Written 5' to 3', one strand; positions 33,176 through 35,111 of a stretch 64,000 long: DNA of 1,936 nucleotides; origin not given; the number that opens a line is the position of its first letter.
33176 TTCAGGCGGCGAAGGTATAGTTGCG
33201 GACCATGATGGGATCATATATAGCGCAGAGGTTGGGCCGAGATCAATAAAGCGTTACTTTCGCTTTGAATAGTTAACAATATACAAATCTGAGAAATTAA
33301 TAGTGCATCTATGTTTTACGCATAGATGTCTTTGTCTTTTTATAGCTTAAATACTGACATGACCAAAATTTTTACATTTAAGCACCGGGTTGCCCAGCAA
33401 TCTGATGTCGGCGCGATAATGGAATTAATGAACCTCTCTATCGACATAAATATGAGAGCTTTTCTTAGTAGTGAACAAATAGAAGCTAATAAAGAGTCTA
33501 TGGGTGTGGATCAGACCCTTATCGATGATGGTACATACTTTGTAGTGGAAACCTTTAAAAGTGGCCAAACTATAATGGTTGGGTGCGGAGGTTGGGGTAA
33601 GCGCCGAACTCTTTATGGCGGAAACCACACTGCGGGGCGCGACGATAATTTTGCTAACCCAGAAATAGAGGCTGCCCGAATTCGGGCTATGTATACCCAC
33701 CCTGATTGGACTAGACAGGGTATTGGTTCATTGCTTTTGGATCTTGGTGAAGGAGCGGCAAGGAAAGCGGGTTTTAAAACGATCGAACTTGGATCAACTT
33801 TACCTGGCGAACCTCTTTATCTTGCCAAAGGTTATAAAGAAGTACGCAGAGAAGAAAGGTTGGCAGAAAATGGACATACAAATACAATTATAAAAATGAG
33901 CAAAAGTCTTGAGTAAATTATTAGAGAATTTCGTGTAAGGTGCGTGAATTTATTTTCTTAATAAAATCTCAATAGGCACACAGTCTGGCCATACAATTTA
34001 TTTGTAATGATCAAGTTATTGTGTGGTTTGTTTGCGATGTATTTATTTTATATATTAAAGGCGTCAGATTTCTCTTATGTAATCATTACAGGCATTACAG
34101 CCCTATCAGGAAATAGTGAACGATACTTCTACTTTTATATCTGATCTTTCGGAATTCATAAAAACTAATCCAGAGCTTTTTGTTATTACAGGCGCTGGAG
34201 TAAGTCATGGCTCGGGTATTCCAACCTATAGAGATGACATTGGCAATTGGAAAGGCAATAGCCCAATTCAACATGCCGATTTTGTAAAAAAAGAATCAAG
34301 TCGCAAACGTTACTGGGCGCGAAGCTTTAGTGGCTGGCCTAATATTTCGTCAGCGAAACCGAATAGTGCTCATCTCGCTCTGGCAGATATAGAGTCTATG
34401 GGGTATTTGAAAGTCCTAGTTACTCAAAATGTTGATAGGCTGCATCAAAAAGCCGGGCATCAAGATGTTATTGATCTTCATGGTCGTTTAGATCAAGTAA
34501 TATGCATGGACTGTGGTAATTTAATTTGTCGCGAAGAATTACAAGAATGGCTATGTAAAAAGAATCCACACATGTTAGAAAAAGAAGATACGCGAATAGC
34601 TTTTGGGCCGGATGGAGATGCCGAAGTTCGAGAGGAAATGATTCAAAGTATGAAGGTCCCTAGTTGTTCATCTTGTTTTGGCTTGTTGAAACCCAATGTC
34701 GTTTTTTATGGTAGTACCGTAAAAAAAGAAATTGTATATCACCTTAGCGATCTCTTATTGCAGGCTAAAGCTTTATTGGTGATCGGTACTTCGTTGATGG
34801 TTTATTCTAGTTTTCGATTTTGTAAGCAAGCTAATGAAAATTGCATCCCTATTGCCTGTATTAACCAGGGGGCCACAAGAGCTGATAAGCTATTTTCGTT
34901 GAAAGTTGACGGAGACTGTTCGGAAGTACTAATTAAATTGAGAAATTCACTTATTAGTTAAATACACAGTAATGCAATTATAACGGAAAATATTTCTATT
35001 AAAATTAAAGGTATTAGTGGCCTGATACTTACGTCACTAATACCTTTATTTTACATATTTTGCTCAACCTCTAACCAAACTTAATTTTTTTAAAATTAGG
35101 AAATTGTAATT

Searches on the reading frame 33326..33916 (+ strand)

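Call 11: search_protein_families(library=pfam, proteins=[window:33326-33916:+], max_evalue=0.001)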
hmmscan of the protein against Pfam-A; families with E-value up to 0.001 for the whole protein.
window:33326-33916:+ (196 aa): 3 families
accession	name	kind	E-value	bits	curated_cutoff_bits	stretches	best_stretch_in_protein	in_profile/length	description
PF13508.13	Acetyltransf_7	-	1.1e-07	32.6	27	1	98-172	28-84/84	Acetyltransferase (GNAT) domain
PF00583.31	Acetyltransf_1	-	6.9e-07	30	20.7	1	63-158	24-101/116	Acetyltransferase (GNAT) family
PF13673.13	Acetyltransf_10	-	8.8e-06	26.2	23.6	1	117-184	52-119/128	Acetyltransferase (GNAT) domain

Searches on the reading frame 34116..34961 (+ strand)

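Call 11: search_protein_families(library=pfam, proteins=[window:34116-34961:+], max_evalue=0.001)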
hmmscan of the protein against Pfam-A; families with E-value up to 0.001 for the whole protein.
window:34116-34961:+ (281 aa): 1 family
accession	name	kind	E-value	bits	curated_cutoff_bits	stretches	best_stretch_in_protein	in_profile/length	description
PF02146.23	SIR2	-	2.4e-39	135.6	24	1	26-231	1-180/180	Sir2 family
